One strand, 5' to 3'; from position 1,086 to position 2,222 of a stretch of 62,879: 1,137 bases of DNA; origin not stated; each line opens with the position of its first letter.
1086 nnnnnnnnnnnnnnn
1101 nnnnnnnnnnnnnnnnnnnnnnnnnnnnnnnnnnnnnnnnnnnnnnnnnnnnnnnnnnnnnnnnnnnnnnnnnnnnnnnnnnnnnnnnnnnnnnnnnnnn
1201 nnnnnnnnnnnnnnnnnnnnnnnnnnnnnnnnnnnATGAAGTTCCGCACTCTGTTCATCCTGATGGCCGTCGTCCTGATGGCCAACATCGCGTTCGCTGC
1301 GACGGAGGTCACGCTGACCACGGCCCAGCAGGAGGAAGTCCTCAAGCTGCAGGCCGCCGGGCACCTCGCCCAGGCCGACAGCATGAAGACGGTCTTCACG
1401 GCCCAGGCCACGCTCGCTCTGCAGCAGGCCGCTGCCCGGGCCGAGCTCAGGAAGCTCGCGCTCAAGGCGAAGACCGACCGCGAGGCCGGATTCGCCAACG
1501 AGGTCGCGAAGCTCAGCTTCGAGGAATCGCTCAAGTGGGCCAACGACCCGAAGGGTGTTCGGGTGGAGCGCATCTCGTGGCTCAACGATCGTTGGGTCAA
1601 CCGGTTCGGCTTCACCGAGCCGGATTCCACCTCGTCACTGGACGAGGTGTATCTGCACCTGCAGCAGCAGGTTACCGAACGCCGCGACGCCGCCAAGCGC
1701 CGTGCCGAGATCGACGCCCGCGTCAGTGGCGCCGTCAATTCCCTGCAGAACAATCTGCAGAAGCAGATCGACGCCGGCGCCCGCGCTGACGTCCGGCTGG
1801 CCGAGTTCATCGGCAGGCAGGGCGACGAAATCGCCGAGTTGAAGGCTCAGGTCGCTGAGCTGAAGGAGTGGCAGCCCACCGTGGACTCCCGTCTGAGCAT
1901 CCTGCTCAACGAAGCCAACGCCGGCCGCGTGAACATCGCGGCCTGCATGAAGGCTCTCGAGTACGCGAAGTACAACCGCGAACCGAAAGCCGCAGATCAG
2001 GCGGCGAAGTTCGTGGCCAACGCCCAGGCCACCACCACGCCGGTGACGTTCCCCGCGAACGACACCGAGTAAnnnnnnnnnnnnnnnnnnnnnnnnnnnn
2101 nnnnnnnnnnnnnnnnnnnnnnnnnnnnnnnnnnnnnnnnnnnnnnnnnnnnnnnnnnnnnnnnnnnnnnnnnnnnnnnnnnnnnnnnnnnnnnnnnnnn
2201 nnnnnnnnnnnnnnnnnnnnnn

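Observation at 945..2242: Cassette 1: a GC-rich secreted coiled-coil protein behind a 255-nt leader, followed by two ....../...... palindromes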

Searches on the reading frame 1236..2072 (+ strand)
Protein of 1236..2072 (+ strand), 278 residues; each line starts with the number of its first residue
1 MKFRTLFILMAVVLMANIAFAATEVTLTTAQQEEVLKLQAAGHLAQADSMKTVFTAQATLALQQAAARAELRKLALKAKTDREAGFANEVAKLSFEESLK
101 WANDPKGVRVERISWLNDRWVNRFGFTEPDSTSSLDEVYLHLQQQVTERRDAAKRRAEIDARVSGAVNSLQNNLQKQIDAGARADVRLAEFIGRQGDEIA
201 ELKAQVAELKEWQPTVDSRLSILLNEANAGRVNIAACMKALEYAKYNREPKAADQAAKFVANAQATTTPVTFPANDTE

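Call 10: search_protein_families(library=pfam, proteins=[window:1236-2072:+], max_evalue=0.1)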
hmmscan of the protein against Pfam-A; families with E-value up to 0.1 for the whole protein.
window:1236-2072:+ (278 aa): 3 families
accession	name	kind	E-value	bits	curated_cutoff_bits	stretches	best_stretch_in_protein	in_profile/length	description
PF14802.11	TMEM192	-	0.014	14.9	25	1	154-210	174-230/236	TMEM192 family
PF00458.25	WHEP-TRS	-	0.039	14.4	32.5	0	190-217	3-30/53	WHEP-TRS domain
PF16028.10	SLC3A2_N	-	0.095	12.8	27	0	79-114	3-37/77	Solute carrier family 3 member 2 N-terminus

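Call 12: find_homologous_proteins(query=window:1236-2072:+, max_evalue=0.001)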
Query window:1236-2072:+ (278 aa): 4 proteins with E <= 0.001 among 4778 candidates.
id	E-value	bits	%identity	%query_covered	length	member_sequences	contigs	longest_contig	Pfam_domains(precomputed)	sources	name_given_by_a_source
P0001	3.0e-170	583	100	100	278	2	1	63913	-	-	-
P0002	5.1e-94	333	62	100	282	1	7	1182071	-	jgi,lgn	jgi:hypothetical protein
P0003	6.1e-94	333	61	100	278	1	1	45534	-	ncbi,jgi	ncbi:MAG: hypothetical protein WCT33_03420 [Patescibacteria group bacterium]|jgi:type II secretory p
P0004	3.9e-34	137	44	70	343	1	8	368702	-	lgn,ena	-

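Call 13: find_encoding_contigs(protein=P0002, flank=6000, max_places=4)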
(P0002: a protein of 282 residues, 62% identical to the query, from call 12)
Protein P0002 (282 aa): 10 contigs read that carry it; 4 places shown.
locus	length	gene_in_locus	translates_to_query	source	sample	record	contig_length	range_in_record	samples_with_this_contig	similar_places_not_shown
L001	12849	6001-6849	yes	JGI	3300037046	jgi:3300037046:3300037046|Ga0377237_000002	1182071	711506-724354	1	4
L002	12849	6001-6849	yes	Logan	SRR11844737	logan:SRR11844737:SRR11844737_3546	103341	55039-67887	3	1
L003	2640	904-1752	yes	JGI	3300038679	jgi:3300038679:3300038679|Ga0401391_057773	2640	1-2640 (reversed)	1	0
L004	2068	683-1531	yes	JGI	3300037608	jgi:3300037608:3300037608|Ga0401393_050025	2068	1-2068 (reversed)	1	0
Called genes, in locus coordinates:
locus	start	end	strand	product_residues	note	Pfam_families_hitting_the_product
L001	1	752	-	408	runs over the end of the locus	PF13439:Glyco_transf_4, PF20706:GT4-conflict, PF00534:Glycos_transf_1, PF13692:Glyco_trans_1_4, PF13524:Glyco_trans_1_2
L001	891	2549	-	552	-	PF03485:Arg_tRNA_synt_N, PF00750:tRNA-synt_1d, PF05746:DALR_1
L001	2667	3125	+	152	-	PF01668:SmpB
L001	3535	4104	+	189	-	PF05198:IF3_N, PF00707:IF3_C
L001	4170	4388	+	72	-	-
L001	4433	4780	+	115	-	PF00453:Ribosomal_L20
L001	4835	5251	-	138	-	PF04892:VanZ-LLP1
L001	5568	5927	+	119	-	-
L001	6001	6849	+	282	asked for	-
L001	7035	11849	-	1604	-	-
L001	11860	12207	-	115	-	-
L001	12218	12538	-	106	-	-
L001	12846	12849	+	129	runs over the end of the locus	-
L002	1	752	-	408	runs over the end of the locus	PF13439:Glyco_transf_4, PF20706:GT4-conflict, PF00534:Glycos_transf_1, PF13692:Glyco_trans_1_4, PF13524:Glyco_trans_1_2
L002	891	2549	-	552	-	PF03485:Arg_tRNA_synt_N, PF00750:tRNA-synt_1d, PF05746:DALR_1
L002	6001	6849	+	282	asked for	-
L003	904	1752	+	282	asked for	-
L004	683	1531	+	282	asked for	-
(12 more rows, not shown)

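Call 14: find_encoding_contigs(protein=P0003, flank=6000, max_places=3)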
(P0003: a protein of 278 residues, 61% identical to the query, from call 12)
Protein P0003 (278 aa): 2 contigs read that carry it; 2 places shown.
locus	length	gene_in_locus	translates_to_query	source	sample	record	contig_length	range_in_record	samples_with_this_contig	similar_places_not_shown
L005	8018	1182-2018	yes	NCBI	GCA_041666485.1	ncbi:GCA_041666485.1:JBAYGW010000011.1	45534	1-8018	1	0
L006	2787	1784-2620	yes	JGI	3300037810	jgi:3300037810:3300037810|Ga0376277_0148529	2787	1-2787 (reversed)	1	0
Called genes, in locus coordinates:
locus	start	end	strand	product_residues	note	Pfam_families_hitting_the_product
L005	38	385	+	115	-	PF00453:Ribosomal_L20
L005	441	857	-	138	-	PF04892:VanZ-LLP1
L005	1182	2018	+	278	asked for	-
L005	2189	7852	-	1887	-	-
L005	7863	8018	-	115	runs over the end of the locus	-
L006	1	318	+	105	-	?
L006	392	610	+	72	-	-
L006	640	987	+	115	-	PF00453:Ribosomal_L20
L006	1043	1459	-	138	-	PF04892:VanZ-LLP1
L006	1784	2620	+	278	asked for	-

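Call 15: find_encoding_contigs(protein=P0004, flank=6000, max_places=4)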
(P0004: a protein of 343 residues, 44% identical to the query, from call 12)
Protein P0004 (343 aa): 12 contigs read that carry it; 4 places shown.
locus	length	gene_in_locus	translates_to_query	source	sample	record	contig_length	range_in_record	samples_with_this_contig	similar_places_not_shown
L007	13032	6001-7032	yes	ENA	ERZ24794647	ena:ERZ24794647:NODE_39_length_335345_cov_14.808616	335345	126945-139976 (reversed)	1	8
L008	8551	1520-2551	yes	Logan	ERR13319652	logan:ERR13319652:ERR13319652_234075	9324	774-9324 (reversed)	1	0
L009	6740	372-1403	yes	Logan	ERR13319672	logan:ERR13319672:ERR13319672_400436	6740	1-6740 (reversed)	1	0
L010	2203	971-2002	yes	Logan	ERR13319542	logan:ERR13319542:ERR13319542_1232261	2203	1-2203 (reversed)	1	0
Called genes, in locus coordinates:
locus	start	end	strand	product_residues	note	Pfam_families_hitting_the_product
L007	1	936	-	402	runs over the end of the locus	PF13439:Glyco_transf_4, PF20706:GT4-conflict, PF00534:Glycos_transf_1, PF13692:Glyco_trans_1_4, PF13524:Glyco_trans_1_2 (weak)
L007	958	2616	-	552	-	PF03485:Arg_tRNA_synt_N, PF00750:tRNA-synt_1d, PF01921:tRNA-synt_1f (faint), PF01406:tRNA-synt_1e (faint), PF05746:DALR_1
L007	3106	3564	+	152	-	PF01668:SmpB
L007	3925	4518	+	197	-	PF05198:IF3_N, PF00707:IF3_C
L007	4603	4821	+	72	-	PF01632:Ribosomal_L35p (faint)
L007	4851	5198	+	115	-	PF00453:Ribosomal_L20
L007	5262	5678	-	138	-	PF04892:VanZ-LLP1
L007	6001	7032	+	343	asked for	-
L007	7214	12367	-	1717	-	-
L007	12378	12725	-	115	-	-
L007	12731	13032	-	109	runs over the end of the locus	-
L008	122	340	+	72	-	PF01632:Ribosomal_L35p (faint)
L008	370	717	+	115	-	PF00453:Ribosomal_L20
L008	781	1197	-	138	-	PF04892:VanZ-LLP1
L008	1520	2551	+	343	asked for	-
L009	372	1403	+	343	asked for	-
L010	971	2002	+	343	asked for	-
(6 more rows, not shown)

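Call 38: search_protein_families(library=ncbifam, proteins=[window:1236-2072:+], max_evalue=0.01)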
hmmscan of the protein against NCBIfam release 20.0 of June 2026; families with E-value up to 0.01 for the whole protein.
window:1236-2072:+ (278 aa): 0 families

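Call 39: predict_structure(alignment_id=A4)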
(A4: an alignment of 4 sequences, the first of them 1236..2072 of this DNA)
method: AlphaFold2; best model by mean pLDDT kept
length: 278 residues; sequences in the alignment: 4
mean_pLDDT: 71.6   pTM: 0.40
mean pLDDT of the five models: 71.6, 71.1, 68.8, 62.9, 62.3
residues with pLDDT >= 90: 67; 70-90: 88; 50-70: 61; < 50: 62
segments of 3 or more residues with pLDDT < 50: 9-23, 212-214, 228-232, 237-239, 241-248, 262-278
pLDDT, mean of each block of 10 residues (from residue 1): 48 40 63 86 88 86 88 91 91 92 81 92 92 90 93 89 82 76 68 65 63 50 48 48 49 55 47 42
secondary structure, 60 per line:
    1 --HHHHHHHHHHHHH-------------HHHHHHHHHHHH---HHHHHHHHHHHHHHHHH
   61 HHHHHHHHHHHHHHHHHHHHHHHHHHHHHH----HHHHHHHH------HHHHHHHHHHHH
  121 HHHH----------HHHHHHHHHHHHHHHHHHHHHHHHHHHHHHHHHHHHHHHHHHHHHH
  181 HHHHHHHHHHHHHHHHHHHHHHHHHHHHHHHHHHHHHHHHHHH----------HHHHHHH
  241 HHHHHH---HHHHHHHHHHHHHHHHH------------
elements in order: H3-15 H29-40 H44-90 H95-102 H109-124 H135-223 H234-246 H250-266

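Call 45: fold_search(model_id=the predicted structure, library=pdb)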
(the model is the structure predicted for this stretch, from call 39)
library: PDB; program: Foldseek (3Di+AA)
matches with E <= 10: 43; with E <= 0.001: 0
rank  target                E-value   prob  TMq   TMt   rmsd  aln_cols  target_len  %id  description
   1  5wd8_A                2.6e+00  0.10  0.12  0.31  13.4        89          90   11  Crystal structure of Legionella pneumophila effector lpg2328 (released 2017-11-29)
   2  7tve_D                2.7e+00  0.11  0.17  0.11  34.0       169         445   16  ATP and DNA bound SMC5/6 core complex (released 2022-06-22)
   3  8k60_I                3.5e+00  0.07  0.13  0.14  20.2       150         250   13  Cryo-EM structure of Streptomyces coelicolor transcription initiation complex with the global transcription factor Afs (released 2024-07-31)
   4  1xkt_A                4.1e+00  0.10  0.11  0.11  11.0        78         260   15  Human fatty acid synthase: Structure and substrate selectivity of the thioesterase domain (released 2004-10-26)
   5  5aqk_B                4.1e+00  0.05  0.09  0.21  16.7        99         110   15  Fragment-based screening of HSP70 sheds light on the functional role of ATP-binding site residues (released 2016-10-05)
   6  1nwm                  4.4e+00  0.13  0.18  0.41  11.4       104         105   14  GAT domain of human GGA1 (released 2003-03-25)
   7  5nl6_B                5.2e+00  0.08  0.19  0.22  11.5       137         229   12  The crystal structure of the two spectrin repeat domains from Entamoeba histolytica (released 2018-05-16)
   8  6cio_E                5.8e+00  0.06  0.11  0.03  11.4        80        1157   12  Pyruvate:ferredoxin oxidoreductase from Moorella thermoacetica with lactyl-TPP bound (released 2018-03-28)
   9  7s7j_A                5.8e+00  0.05  0.10  0.29  14.9        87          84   17  Structure of Human SPASTIN-IST1 complex. (released 2022-09-28)
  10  8ovw_U                6.2e+00  0.06  0.19  0.26  18.5       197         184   12  Cryo-EM structure of CBF1-CCAN bound topologically to centromeric DNA (released 2023-08-09)
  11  5aqt_B                6.2e+00  0.03  0.10  0.20  15.9        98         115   14  Fragment-based screening of HSP70 sheds light on the functional role of ATP-binding site residues (released 2016-10-05)
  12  8gyn                  6.2e+00  0.03  0.12  0.19  23.9       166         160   11  zebrafish TIPE1 strucutre in complex with PE (released 2023-04-19)
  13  6y06_MODEL_1_A        6.5e+00  0.06  0.12  0.23  10.8        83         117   18  Moevan: a designed granulopoietic protein by topological rescaffolding (released 2020-03-18)
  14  5lu4_B                6.5e+00  0.03  0.10  0.05   9.6        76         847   16  C4-type pyruvate phosphate dikinase: conformational intermediate of central domain in the swiveling mechanism (released 2017-05-24)
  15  7o3w_A                6.5e+00  0.03  0.13  0.17  46.6       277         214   13  Structural basis for VIPP1 oligomerization and maintenance of thylakoid membrane integrity (released 2021-06-30)
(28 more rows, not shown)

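Call 46: search_protein_representatives(alignment_id=A4)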
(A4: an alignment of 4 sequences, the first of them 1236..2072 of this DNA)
Query: 4 sequences, 278 profile positions. Proteins with E-value up to 0.001 (for the whole library): 16; up to 1e-10: 8; up to 1e-30: 4. The best 16 are listed.
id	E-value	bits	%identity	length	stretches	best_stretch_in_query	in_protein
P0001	6.1e-136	469.0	-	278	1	5-278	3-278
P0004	5.5e-115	400.2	-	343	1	1-275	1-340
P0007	6.4e-68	245.8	-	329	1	1-275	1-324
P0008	8.7e-46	173.2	-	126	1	161-278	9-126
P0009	1.7e-16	77.1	-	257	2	5-88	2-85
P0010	1.7e-14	70.5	-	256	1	7-218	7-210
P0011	1.8e-12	63.9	-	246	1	11-181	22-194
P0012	7.0e-12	62.0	-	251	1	8-246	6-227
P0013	7.9e-09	51.9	-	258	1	6-255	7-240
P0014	2.3e-07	47.1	-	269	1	1-174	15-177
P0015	2.3e-06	43.9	-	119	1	1-86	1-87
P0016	2.1e-05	40.7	-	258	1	10-181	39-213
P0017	1.1e-04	38.4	-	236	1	189-277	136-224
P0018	3.3e-04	36.8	-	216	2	15-157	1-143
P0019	8.4e-04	35.5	-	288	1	3-181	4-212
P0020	9.5e-04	35.3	-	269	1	1-250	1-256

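Call 48: find_encoding_contigs(protein=P0007, flank=5000, max_places=2)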
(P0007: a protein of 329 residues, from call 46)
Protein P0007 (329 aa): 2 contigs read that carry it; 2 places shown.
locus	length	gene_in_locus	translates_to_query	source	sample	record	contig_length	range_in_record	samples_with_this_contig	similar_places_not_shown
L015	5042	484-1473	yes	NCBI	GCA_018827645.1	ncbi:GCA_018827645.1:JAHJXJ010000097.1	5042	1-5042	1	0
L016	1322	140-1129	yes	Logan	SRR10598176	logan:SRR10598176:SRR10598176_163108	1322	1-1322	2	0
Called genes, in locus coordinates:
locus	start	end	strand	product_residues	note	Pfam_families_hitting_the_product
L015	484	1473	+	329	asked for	-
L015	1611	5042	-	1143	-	?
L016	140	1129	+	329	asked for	-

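Call 49: find_encoding_contigs(protein=P0010, flank=5000, max_places=2)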
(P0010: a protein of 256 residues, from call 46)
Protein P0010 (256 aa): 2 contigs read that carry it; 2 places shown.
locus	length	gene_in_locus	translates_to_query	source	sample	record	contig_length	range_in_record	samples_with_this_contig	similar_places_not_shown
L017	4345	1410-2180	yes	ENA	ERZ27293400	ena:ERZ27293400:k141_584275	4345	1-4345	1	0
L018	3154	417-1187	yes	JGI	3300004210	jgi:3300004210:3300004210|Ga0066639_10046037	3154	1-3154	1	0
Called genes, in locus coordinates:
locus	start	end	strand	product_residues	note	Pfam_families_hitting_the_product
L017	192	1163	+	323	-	PF01207:Dus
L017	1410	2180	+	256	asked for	-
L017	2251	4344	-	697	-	?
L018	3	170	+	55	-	?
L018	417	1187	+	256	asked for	-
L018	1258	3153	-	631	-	?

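Call 50: find_encoding_contigs(protein=P0012, flank=5000, max_places=2)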
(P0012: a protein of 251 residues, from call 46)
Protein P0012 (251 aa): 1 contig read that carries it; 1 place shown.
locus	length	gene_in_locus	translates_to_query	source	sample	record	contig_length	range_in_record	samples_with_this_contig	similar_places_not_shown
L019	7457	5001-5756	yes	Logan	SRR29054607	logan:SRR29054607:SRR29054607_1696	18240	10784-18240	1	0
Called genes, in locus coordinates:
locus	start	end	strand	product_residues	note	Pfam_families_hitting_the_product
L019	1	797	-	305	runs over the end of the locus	PF18075:FtsX_ECD, PF02687:FtsX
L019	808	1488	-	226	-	PF02463:SMC_N (faint), PF00005:ABC_tran, PF13304:AAA_21 (faint)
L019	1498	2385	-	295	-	-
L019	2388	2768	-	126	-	PF04977:DivIC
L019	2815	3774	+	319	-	PF01544:CorA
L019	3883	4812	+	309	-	PF01207:Dus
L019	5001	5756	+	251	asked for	-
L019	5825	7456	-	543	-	?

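Call 51: find_encoding_contigs(protein=P0011, flank=5000, max_places=2)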
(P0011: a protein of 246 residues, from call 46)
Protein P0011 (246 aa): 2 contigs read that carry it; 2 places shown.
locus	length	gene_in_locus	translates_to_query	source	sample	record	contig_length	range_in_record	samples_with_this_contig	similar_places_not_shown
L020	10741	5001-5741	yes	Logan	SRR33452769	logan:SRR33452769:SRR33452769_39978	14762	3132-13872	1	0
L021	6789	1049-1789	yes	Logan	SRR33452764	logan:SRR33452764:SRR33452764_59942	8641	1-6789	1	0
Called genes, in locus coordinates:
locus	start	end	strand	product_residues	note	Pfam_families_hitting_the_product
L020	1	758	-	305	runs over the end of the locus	PF18075:FtsX_ECD (weak), PF02687:FtsX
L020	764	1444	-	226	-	PF02463:SMC_N (faint), PF00005:ABC_tran, PF13304:AAA_21 (faint)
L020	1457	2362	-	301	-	PF13145:Rotamase_2 (weak)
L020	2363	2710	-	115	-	PF04977:DivIC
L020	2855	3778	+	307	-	PF01544:CorA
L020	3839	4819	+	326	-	PF01207:Dus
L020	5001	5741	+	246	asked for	-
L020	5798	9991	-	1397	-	-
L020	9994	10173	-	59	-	-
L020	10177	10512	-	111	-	PF18908:DUF5663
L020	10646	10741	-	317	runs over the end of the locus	-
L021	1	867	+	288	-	?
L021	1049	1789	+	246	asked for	-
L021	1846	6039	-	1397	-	-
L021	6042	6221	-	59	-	-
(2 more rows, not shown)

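Call 65: search_solved_structures(query=A7, max_evalue=1)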
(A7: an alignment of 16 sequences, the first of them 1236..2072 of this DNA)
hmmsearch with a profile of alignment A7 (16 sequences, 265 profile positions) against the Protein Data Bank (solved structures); distinct sequences matched with E-value up to 1: 119 (the best 60 are shown).
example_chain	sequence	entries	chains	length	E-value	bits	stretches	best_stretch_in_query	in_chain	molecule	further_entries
4lin_A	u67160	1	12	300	5e-06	29.7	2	130-230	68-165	Tail needle protein gp26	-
2ke4_A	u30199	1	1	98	4.5e-05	26.6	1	135-209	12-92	Cdc42-interacting protein 4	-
8qox_B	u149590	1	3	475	0.00043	23.3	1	147-212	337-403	Conserved membrane protein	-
6kos_A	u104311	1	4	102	0.0007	22.7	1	139-215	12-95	SUWA (Super WA20)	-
3he5_B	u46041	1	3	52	0.0014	21.7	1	154-200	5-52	SYNZIP2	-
2lcu_A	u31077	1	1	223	0.0025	20.8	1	97-145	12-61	Bc28.1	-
6gaj_A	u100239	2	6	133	0.0061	19.6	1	154-220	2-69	Outer capsid protein sigma-1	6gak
3vjf_A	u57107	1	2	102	0.0081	19.2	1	137-215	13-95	WA20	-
4zxq_A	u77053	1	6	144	0.0083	19.1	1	129-212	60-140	Tail needle protein gp26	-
6gao_A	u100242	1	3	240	0.015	18.3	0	168-220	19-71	Outer capsid protein sigma-1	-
2poh_A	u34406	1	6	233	0.015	18.3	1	130-213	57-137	Head completion protein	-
4zkp_A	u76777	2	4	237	0.015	18.2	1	130-213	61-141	Tail needle protein gp26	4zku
3c9i_A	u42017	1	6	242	0.016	18.2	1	130-213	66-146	Tail needle protein gp26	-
5frg_A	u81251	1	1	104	0.021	17.8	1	135-209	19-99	FORMIN-BINDING PROTEIN 1-LIKE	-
3o0z_A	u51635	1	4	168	0.025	17.6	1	137-208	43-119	Rho-associated protein kinase 1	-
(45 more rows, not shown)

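Call 71: predict_structure(alignment_id=A7)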
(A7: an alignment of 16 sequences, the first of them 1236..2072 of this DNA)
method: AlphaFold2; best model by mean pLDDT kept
length: 278 residues; sequences in the alignment: 16
mean_pLDDT: 80.4   pTM: 0.45
mean pLDDT of the five models: 80.4, 79.8, 78.8, 77.0, 75.1
residues with pLDDT >= 90: 119; 70-90: 79; 50-70: 64; < 50: 16
segments of 3 or more residues with pLDDT < 50: 15-23, 274-278
pLDDT, mean of each block of 10 residues (from residue 1): 63 50 64 83 85 86 89 93 94 94 86 94 94 93 95 94 94 93 91 88 87 79 63 57 61 65 59 48
secondary structure, 60 per line:
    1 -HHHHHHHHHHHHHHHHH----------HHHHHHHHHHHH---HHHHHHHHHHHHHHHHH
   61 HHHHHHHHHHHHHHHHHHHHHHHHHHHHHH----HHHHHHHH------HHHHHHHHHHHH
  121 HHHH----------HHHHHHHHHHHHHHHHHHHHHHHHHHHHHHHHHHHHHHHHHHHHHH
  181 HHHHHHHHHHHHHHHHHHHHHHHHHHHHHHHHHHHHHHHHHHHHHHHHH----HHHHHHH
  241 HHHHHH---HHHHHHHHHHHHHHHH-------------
elements in order: H2-18 H29-40 H44-90 H95-102 H109-124 H135-229 H234-246 H250-265
